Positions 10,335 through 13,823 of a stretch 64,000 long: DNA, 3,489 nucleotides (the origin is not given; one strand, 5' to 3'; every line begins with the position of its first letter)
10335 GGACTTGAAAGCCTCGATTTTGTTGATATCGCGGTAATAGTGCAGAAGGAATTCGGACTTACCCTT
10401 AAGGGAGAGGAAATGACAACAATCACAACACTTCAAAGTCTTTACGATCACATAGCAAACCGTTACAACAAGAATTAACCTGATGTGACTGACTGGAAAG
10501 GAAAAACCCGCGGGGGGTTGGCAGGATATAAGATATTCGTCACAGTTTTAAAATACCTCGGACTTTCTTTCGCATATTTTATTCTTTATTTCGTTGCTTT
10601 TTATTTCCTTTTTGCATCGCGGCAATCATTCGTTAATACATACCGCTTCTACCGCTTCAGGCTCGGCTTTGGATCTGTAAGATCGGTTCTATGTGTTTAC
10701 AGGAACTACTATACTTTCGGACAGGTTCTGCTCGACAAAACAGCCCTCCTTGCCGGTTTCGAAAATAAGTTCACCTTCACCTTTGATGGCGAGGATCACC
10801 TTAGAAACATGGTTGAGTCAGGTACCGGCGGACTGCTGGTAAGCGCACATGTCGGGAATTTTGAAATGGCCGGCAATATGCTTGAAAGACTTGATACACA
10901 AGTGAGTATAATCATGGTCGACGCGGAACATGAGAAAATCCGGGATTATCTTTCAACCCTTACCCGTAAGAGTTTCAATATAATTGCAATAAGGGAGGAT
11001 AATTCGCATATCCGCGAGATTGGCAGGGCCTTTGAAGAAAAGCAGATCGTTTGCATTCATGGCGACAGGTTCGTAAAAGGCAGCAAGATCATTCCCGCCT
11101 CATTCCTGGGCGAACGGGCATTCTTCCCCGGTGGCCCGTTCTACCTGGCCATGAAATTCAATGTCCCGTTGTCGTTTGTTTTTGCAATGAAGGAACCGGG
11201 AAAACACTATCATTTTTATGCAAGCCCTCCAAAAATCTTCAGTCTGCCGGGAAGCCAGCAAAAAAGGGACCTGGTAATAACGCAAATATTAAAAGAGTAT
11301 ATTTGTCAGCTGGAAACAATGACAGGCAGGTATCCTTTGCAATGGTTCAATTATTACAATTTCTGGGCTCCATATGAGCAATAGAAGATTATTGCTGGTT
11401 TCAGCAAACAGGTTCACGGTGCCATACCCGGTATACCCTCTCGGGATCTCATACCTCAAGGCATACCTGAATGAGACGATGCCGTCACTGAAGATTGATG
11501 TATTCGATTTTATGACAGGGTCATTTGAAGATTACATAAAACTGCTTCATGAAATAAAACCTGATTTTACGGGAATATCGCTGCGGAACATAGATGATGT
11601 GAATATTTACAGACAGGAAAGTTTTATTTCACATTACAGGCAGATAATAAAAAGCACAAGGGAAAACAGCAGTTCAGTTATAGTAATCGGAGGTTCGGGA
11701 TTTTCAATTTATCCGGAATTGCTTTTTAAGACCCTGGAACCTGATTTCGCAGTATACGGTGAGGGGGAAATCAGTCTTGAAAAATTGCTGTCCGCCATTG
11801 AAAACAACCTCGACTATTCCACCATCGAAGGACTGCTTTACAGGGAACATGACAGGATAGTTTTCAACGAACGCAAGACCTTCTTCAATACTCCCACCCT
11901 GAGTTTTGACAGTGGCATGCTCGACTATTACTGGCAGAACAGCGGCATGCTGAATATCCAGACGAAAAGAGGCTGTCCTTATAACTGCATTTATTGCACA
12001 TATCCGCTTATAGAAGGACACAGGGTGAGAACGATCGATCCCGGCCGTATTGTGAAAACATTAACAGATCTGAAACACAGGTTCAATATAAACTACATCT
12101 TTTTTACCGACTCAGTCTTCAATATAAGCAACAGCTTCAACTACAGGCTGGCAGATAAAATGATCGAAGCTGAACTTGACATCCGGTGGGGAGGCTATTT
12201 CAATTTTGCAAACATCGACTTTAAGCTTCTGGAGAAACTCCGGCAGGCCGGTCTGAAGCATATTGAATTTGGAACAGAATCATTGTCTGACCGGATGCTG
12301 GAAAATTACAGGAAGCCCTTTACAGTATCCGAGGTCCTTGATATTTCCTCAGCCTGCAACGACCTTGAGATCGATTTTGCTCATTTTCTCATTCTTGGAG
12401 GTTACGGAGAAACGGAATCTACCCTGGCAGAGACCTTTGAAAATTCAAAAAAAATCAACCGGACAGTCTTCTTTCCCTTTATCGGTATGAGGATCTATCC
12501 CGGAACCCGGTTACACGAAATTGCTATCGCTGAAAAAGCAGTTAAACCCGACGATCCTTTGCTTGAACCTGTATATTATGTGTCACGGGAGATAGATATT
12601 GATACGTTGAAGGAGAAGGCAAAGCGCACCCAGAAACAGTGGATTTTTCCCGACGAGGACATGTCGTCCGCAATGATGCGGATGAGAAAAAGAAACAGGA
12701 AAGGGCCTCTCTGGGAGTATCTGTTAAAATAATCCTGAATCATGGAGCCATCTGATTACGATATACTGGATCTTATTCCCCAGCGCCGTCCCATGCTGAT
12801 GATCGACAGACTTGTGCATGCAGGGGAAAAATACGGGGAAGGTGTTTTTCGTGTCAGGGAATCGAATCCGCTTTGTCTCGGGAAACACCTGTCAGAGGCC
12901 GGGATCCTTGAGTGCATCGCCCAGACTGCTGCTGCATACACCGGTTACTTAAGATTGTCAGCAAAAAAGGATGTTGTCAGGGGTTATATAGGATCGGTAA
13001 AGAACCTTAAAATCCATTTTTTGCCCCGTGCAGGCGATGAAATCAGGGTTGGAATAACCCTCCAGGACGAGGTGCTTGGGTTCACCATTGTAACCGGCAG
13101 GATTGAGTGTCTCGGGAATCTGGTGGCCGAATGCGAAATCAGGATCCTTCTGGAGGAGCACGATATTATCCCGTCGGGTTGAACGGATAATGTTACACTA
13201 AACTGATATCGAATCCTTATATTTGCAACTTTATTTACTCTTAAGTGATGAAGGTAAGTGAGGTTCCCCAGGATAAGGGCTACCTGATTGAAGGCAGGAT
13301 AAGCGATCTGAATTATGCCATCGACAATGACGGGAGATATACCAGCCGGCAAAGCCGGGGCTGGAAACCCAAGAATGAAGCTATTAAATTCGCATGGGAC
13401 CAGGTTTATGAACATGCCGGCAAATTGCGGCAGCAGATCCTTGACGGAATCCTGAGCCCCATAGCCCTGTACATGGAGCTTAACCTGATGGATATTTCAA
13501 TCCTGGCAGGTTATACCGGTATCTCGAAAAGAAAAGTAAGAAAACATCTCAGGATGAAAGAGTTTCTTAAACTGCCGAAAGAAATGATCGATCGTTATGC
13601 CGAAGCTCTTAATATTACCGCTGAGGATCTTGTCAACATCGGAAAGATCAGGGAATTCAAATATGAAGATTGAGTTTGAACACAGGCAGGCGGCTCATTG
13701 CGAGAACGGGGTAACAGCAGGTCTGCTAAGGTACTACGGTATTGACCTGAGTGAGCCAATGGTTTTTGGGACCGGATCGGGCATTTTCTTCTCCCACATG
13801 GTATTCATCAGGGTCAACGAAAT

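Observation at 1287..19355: Aryl-polyene/flexirubin-type cluster with an ammonia-lyase but no recognisable starter ligase, thioesterase, LolA-like or dialkylresorcinol genes in view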

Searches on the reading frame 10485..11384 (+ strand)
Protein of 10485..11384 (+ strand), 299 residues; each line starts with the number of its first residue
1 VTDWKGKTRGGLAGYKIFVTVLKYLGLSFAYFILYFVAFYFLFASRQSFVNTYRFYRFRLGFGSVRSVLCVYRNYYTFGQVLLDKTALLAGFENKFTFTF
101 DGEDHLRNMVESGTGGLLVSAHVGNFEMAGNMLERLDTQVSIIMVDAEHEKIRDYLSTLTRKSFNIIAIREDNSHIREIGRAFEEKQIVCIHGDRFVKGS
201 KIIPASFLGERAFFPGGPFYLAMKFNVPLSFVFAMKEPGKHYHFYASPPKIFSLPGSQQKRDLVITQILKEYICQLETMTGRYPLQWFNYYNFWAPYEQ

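Call 3: search_protein_families(library=pfam, proteins=[window:10485-11384:+], max_evalue=0.01)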
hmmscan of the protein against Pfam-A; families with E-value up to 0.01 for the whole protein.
window:10485-11384:+ (299 aa): 1 family
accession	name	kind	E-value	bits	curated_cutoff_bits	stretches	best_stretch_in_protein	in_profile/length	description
PF03279.18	Lip_A_acyltrans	-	3.3e-13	49.9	22.3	1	97-260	104-266/295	Bacterial lipid A biosynthesis acyltransferase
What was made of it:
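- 10485..11384 (+): FlxE: LpxL-type (lipid A biosynthesis family) acyltransferase. PF03279, 49.9 bits (call 3).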

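Call 12: search_protein_families(library=ncbifam, proteins=[window:10485-11384:+], max_evalue=0.001)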
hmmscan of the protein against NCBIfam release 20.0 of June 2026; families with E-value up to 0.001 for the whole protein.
window:10485-11384:+ (299 aa): 5 families
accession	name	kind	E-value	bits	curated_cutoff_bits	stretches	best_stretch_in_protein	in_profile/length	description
NF005919.0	PRK07920.1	equivalog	1e-12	47.7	209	1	92-249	97-254/311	phosphatidylinositol mannoside acyltransferase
NF006270.0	PRK08419.1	equivalog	1e-11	44.7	248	1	73-290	70-284/298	lipid A biosynthesis lauroyl acyltransferase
NF006487.0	PRK08905.1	equivalog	4.8e-07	29.1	281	1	98-292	86-271/290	lysophospholipid acyltransferase family protein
TIGR02207.1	lipid_A_htrB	subfamily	4.1e-05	23.1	297.8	1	97-273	103-277/303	LpxL/LpxP family Kdo(2)-lipid IV(A) lauroyl/palmitoleoyl acyltransferase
NF005150.0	PRK06628.1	equivalog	0.00021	20.8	350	1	114-294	114-288/290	lipid A biosynthesis lauroyl acyltransferase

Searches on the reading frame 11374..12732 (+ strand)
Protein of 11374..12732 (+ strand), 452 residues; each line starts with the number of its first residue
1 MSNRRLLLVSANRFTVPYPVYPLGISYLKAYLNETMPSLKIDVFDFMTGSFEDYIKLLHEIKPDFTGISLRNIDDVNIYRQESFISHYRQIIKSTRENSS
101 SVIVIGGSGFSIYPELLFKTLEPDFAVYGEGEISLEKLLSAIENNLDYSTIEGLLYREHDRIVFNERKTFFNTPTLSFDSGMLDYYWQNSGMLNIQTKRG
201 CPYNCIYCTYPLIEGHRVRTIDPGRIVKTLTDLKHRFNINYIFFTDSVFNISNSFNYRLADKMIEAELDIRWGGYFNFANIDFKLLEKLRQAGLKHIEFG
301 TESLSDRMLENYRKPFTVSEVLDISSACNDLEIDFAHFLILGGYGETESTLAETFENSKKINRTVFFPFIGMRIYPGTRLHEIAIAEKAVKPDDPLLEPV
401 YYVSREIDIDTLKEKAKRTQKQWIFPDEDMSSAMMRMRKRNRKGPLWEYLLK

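Call 3: search_protein_families(library=pfam, proteins=[window:11374-12732:+], max_evalue=0.01)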
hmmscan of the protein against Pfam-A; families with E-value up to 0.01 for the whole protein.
window:11374-12732:+ (452 aa): 3 families
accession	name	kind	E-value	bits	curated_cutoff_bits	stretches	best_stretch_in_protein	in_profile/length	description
PF04055.27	Radical_SAM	-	1e-17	65.3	29.5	1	197-356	3-164/166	Radical SAM superfamily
PF02310.24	B12-binding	-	5.7e-11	42.7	32.1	1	13-138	5-120/121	B12 binding domain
PF19864.5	Radical_SAM_N2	-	0.0058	16.5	29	0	92-145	78-128/151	Radical SAM proteins, N-terminal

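Call 12: search_protein_families(library=ncbifam, proteins=[window:11374-12732:+], max_evalue=0.001)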
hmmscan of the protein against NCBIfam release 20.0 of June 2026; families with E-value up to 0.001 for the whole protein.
window:11374-12732:+ (452 aa): 20 families
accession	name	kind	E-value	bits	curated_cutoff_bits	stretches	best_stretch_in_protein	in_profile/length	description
TIGR04072.2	rSAM_ladder_B12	equivalog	7.1e-122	407.2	360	1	5-451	1-442/443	lipid biosynthesis B12-binding/radical SAM protein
TIGR04385.1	B12_rSAM_cofa1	equivalog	3e-47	161.8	450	1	20-404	18-414/438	B12 lower ligand biosynthesis radical SAM protein BzaD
NF045585.1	rSAM_slr0320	equivalog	5.9e-31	107.5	775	1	59-332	99-375/511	photosystem II high light acclimation radical SAM protein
TIGR04428.1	B12_rSAM_trp_MT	equivalog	4.2e-28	98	500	2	16-160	10-155/558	tryptophan 2-C-methyltransferase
TIGR04014.1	B12_SAM_MJ_0865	equivalog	4.9e-28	98.1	360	1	87-387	56-361/434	methyl-coenzyme M reductase glutamine C-methyltransferase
TIGR04479.1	bcpD_PhpK_rSAM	subfamily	5.7e-27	94.2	600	1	90-357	129-405/504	PhpK family radical SAM P-methyltransferase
TIGR03471.1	HpnJ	equivalog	7.2e-26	91.1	577.6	1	191-393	196-396/472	hopanoid biosynthesis associated radical SAM protein HpnJ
TIGR02026.1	BchE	equivalog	2.8e-21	75.9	481.35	1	86-323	77-327/497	magnesium-protoporphyrin IX monomethyl ester anaerobic oxidative cyclase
TIGR04013.1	B12_SAM_MJ_1487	hypoth_equivalog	4.8e-21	75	251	1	85-236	56-195/382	TIGR04013 family B12-binding domain/radical SAM domain-containing protein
NF033070.1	rSAM_AprD4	equivalog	9.8e-19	67.6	500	1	191-391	195-397/456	AprD4 family radical SAM diol-dehydratase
NF038361.1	rSAM_Sden_1168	equivalog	2.1e-17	62.9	575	1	85-390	157-479/560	Sden_1168 family B12-binding radical SAM P-methyltransferase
NF033712.0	B12_rSAM_KedN5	subfamily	2.5e-16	59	700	1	8-370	3-380/624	KedN5 family methylcobalamin-dependent radical SAM C-methyltransferase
TIGR03975.1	rSAM_ocin_1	subfamily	7.1e-16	57.8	281.85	1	100-353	157-422/606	RiPP maturation radical SAM C-methyltransferase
TIGR04367.1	HpnR_B12_rSAM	equivalog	5e-15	55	650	1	22-341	22-333/490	hopanoid C-3 methylase HpnR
TIGR04295.1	B12_rSAM_oligo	hypoth_equivalog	3.1e-11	42.6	400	1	89-311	91-311/422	TIGR04295 family B12-binding domain-containing radical SAM protein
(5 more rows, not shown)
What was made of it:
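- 11374..12732 (+): Cobalamin-binding radical SAM enzyme of family TIGR04072 (the 'ladderane-type' lipid-biosynthesis rSAM). It occupies the variable slot between flxE and flxF. TIGR04072, 407 bits against a cutoff of 360 (call 12).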

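Call 22: find_related_loci(query=window:11374-12732:+, collection=genome_contigs, flank=10000)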
Query window:11374-12732:+ (452 aa) in genome_contigs; peptide patterns used: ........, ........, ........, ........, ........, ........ (x = any residue, [..] = any of these).
264 stretches matched a pattern; 12 encode a relative of the query (tblastn E <= 1e-3); 12 distinct loci.
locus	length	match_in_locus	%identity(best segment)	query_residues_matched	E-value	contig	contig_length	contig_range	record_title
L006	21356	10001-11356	90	1-452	0e+0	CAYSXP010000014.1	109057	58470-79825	MAG TPA_asm: uncultured Rikenellaceae bacterium isolate binchicken_co74_152 genome assembly, contig: NODE_277_length_109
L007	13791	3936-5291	84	1-452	0e+0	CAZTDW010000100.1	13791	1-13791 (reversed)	MAG TPA_asm: uncultured Rikenellaceae bacterium isolate binchicken_co22_24 genome assembly, contig: NODE_4667_length_137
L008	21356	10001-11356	74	1-452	0e+0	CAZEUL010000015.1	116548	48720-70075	MAG TPA_asm: uncultured Rikenellaceae bacterium isolate SRP278314_co1_316 genome assembly, contig: NODE_182_length_11654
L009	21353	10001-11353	71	1-451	0e+0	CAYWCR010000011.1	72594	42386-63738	MAG TPA_asm: uncultured Bacteroidales bacterium isolate binchicken_co259_28 genome assembly, contig: NODE_78_length_7259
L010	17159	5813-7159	61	4-452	0e+0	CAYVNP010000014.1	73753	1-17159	MAG TPA_asm: uncultured Bacteroidales bacterium isolate SRP272421_co4_81 genome assembly, contig: NODE_467_length_73753_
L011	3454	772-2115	62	5-452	0e+0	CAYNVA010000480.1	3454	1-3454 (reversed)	MAG TPA_asm: uncultured Thermodesulfobacteriota bacterium isolate binchicken_co255_249 genome assembly, contig: k141_319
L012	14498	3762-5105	59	5-452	0e+0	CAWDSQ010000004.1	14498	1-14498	MAG: uncultured delta proteobacterium isolate MFD04716.bin.2.188 genome assembly, contig: contig_126427, whole genome sh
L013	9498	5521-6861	61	5-451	0e+0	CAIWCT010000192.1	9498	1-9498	MAG: uncultured delta proteobacterium isolate AM-2014_bin-3252 genome assembly, contig: bin-3252:192/455, whole genome s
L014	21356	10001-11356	50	1-452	9e-155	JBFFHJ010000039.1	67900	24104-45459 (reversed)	MAG: bacterium isolate Mix_mud16.2022.02.20 k141_78477_length_67900_cov_11.9964, whole genome shotgun sequence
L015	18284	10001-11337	58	5-449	9e-164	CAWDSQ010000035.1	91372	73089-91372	MAG: uncultured delta proteobacterium isolate MFD04716.bin.2.188 genome assembly, contig: contig_9713, whole genome shot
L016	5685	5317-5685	77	1-123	1e-58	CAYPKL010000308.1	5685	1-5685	MAG TPA_asm: uncultured Rikenellaceae bacterium isolate binchicken_co255_353 genome assembly, contig: k141_4125838, whol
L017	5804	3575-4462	26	90-380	3e-12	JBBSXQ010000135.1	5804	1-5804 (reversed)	MAG: Nanoarchaeota archaeon isolate H51-bin157_1 H51_bin157_1_000000000135, whole genome shotgun sequence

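Call 27: search_protein_families(library=pfam, proteins=[L009:11930-12649:+, L009:12731-13423:+, L009:13482-13880:-, L009:13852-14517:-, L009:14495-15148:-, L009:15132-15905:-, L009:18513-19154:-, L009:19151-20296:-, L009:20368-20802:-], max_evalue=0.01)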
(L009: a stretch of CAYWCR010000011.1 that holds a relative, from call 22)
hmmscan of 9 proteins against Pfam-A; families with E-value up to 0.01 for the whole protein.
L009:11930-12649:+ (239 aa): 0 families

L009:12731-13423:+ (230 aa): 0 families

L009:13482-13880:- (132 aa): 2 families
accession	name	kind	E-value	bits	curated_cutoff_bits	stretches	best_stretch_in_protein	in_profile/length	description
PF07977.19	FabA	-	1.3e-07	31.8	23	1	7-118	8-133/138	FabA-like domain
PF22818.2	ApeI-like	-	8.3e-05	23.3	28.5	1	19-57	9-47/119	ApeI dehydratase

L009:13852-14517:- (221 aa): 0 families

L009:14495-15148:- (217 aa): 1 family
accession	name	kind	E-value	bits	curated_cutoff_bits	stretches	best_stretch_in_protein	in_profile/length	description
PF03548.22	LolA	-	2.9e-18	66.6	23.6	1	48-217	2-165/165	Outer membrane lipoprotein carrier protein LolA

L009:15132-15905:- (257 aa): 1 family
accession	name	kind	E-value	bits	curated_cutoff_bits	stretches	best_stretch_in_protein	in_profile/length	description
PF01522.26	Polysacc_deac_1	-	2.6e-34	118.3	23.1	1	63-185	3-123/124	Polysaccharide deacetylase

L009:18513-19154:- (213 aa): 0 families

L009:19151-20296:- (381 aa): 4 families
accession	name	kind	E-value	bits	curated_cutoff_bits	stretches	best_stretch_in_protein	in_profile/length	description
PF02801.28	Ketoacyl-synt_C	-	7.2e-19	68.4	20.8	1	237-339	8-118/119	Beta-ketoacyl synthase, C-terminal domain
PF00109.32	ketoacyl-synt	-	1.8e-13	51.1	20.8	1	2-222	2-249/252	Beta-ketoacyl synthase, N-terminal domain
PF08545.16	ACP_syn_III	-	0.0027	18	24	0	145-183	3-41/80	3-Oxoacyl-[acyl-carrier-protein (ACP)] synthase III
PF00108.29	Thiolase_N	-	0.0074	16.1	26.4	0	144-180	80-116/260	Thiolase, N-terminal domain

L009:20368-20802:- (144 aa): 2 families
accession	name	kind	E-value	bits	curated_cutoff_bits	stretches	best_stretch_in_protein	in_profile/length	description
PF13279.12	4HBT_2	-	7.7e-19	68.8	25.5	1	14-134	1-121/122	Thioesterase-like superfamily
PF03061.28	4HBT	-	1.4e-08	35.3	20.6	1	22-102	1-74/79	Thioesterase superfamily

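Call 28: search_protein_families(library=pfam, proteins=[L014:2221-3822:+, L014:3829-4689:+, L014:5324-6718:+, L014:11791-12219:+, L014:12232-13386:+, L014:13337-14035:+, L014:16708-17169:+, L014:17191-18510:+, L014:18473-19594:+, L014:19613-20215:+], max_evalue=0.01)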
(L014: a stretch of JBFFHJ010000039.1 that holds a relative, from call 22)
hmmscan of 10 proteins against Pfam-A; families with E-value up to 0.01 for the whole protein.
L014:2221-3822:+ (533 aa): 5 families
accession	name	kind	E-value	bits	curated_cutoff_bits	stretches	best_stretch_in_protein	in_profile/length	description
PF07603.17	Lcl_C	-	4.1e-47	159.7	34.9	2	313-416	2-117/117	Lcl C-terminal domain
PF11684.13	DUF3280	-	3.2e-06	27.9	30.1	1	139-257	3-116/138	Protein of unknown function (DUF2380)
PF11441.14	MxiM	-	0.0062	17.3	25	0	367-418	16-68/115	Pilot protein MxiM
PF09603.15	Fib_succ_major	-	0.0063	17.2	33.9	0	375-416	148-187/187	Fibrobacter succinogenes major domain (Fib_succ_major)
PF13036.11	LpoB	-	0.0086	16.4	22.3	0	130-252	9-140/147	Peptidoglycan-synthase activator LpoB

L014:3829-4689:+ (286 aa): 1 family
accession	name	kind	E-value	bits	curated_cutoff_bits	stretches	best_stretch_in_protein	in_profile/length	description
PF01522.26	Polysacc_deac_1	-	4.7e-31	107.8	23.1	1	73-193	2-121/124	Polysaccharide deacetylase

L014:5324-6718:+ (464 aa): 1 family
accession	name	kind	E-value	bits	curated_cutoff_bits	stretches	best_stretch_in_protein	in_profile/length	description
PF07603.17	Lcl_C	-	5.3e-22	78.7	34.9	1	149-252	2-117/117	Lcl C-terminal domain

L014:11791-12219:+ (142 aa): 3 families
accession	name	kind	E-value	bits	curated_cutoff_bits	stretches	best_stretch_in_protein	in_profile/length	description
PF13279.12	4HBT_2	-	3.6e-15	56.9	25.5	1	12-131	2-121/122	Thioesterase-like superfamily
PF03061.28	4HBT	-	4e-06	27.5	20.6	1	20-102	2-77/79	Thioesterase superfamily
PF01643.23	Acyl-ACP_TE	-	0.0023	18.1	23.7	1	50-129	50-128/131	Acyl-ACP thioesterase N-terminal domain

L014:12232-13386:+ (384 aa): 3 families
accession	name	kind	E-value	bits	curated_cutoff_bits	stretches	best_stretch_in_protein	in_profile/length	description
PF02801.28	Ketoacyl-synt_C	-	3.9e-22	78.9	20.8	1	230-338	3-117/119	Beta-ketoacyl synthase, C-terminal domain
PF00109.32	ketoacyl-synt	-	1e-14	55.2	20.8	1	11-221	12-250/252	Beta-ketoacyl synthase, N-terminal domain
PF08545.16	ACP_syn_III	-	0.00014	22.1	24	1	143-181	3-41/80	3-Oxoacyl-[acyl-carrier-protein (ACP)] synthase III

L014:13337-14035:+ (232 aa): 0 families

L014:16708-17169:+ (153 aa): 0 families

L014:17191-18510:+ (439 aa): 3 families
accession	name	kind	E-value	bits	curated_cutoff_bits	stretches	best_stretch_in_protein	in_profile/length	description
PF00501.34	AMP-binding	-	8.1e-19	68.1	29.9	1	62-290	139-375/384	AMP-binding enzyme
PF04443.18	LuxE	-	7.7e-07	28.7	24.9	1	2-333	17-376/391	Acyl-protein synthetase, LuxE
PF14535.12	AMP-binding_C_2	-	1.4e-06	28.9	25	1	339-431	1-96/96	AMP-binding enzyme C-terminal domain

L014:18473-19594:+ (373 aa): 3 families
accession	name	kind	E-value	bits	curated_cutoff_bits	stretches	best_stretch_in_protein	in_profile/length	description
PF04055.27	Radical_SAM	-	4.7e-24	85.9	29.5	1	40-200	1-165/166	Radical SAM superfamily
PF13186.11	SPASM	-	2.6e-08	34.4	21.5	1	262-323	1-67/67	Iron-sulfur cluster-binding domain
PF13353.11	Fer4_12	-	2.7e-05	24.9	22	1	45-121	14-94/137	4Fe-4S single cluster domain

L014:19613-20215:+ (200 aa): 1 family
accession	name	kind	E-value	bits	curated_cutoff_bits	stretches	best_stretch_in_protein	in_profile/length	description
PF03548.22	LolA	-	3.1e-14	53.5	23.6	1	33-198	2-163/165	Outer membrane lipoprotein carrier protein LolA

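Call 59: search_solved_structures(query=window:11374-12732:+, max_evalue=0.001)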
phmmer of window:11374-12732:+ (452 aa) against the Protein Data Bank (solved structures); distinct sequences matched with E-value up to 0.001: 6.
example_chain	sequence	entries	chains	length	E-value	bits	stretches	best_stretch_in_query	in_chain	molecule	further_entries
6wte_A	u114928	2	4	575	2.2e-20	76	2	4-156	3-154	B12-binding domain-containing protein | Tryptophan-C2-methyltransferase containing B12-binding domain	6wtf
9ccb_A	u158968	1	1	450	1.2e-14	57.1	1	85-382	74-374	Radical SAM core domain-containing protein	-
6fd2_B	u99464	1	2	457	1.4e-14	56.9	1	190-386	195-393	Putative apramycin biosynthetic oxidoreductase 4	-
5ul2_A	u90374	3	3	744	8.2e-10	41.1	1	16-234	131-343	OxsB protein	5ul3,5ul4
9n1b_A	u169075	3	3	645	4.7e-07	32.1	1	126-251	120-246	Radical SAM protein | Radical SAM enzyme CysS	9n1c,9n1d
7kdx_A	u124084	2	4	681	2.3e-05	26.5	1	90-253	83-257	Methyltransferase TokK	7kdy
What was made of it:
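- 11374..12732 (+): The closest solved chain is the B12 Trp C2-methyltransferase 6wte (call 59).
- AprD4 and OxsB appear among the solved relatives (call 59). The best solved relative is a B12 methyltransferase (call 59).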

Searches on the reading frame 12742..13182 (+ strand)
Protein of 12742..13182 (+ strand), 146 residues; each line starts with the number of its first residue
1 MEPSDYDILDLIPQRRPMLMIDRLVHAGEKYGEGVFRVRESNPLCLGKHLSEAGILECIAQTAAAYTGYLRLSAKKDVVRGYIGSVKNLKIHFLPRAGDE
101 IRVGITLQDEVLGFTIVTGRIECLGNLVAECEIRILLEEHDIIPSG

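Call 4: search_protein_families(library=pfam, proteins=[window:12742-13182:+], max_evalue=0.01)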
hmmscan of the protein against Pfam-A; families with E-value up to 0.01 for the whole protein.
window:12742-13182:+ (146 aa): 0 families

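Call 12: search_protein_families(library=ncbifam, proteins=[window:12742-13182:+], max_evalue=0.001)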
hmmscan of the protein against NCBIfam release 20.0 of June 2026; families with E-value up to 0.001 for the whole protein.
window:12742-13182:+ (146 aa): 3 families
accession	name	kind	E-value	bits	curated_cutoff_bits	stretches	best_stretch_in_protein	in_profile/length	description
NF000582.1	PRK00006.1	equivalog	2.3e-08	34.1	113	1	7-135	4-135/137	3-hydroxyacyl-ACP dehydratase FabZ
TIGR01750.1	fabZ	equivalog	1.1e-05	25.2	155.15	1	7-135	5-139/141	3-hydroxyacyl-ACP dehydratase FabZ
NF009667.0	PRK13188.1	equivalog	0.00078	18.2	465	1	7-135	325-457/464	bifunctional UDP-3-O-[3-hydroxymyristoyl] N-acetylglucosamine deacetylase/3-hydroxyacyl-ACP dehydratase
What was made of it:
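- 12742..13182 (+): FlxF: ApeP-like hotdog dehydratase. Weak FabZ similarity (call 12).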

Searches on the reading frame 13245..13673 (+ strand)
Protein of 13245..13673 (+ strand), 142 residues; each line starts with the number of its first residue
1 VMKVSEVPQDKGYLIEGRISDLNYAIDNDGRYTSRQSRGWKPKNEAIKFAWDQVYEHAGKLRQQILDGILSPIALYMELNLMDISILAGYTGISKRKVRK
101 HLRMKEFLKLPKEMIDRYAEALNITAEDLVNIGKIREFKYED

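Call 4: search_protein_families(library=pfam, proteins=[window:13245-13673:+], max_evalue=0.01)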
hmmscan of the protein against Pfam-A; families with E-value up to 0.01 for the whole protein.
window:13245-13673:+ (142 aa): 1 family
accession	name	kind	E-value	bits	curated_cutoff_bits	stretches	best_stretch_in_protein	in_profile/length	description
PF13443.12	HTH_26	-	0.0015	19.2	22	1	77-131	6-59/63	Cro/C1-type HTH DNA-binding domain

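Call 13: search_protein_families(library=ncbifam, proteins=[window:13248-13673:+], max_evalue=0.001)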
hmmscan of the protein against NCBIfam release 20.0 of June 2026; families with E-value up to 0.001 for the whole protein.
window:13248-13673:+ (141 aa): 2 families
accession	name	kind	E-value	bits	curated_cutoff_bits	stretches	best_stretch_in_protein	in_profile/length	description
NF053545.1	flexirubin_DarG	equivalog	1.6e-40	138.2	170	1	1-128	1-128/129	flexirubin biosynthesis protein DarG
NF053536.1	DarG_fam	subfamily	5e-37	127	70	1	1-131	1-130/131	DarG family dialkylresorcinol biosynthesis protein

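Call 63: search_protein_families(library=pfam, proteins=[window:13248-13673:+], max_evalue=1)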
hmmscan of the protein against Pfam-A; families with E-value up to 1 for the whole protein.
window:13248-13673:+ (141 aa): 3 families
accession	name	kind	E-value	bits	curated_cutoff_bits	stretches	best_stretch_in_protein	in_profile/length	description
PF13443.12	HTH_26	-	0.0015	19.2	22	1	76-130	6-59/63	Cro/C1-type HTH DNA-binding domain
PF10925.13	DUF2680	-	0.095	13.3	25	1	104-127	14-37/57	Protein of unknown function (DUF2680)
PF18472.7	HP1451_C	-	0.16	12.4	25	0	55-74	21-40/67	HP1451 C-terminal domain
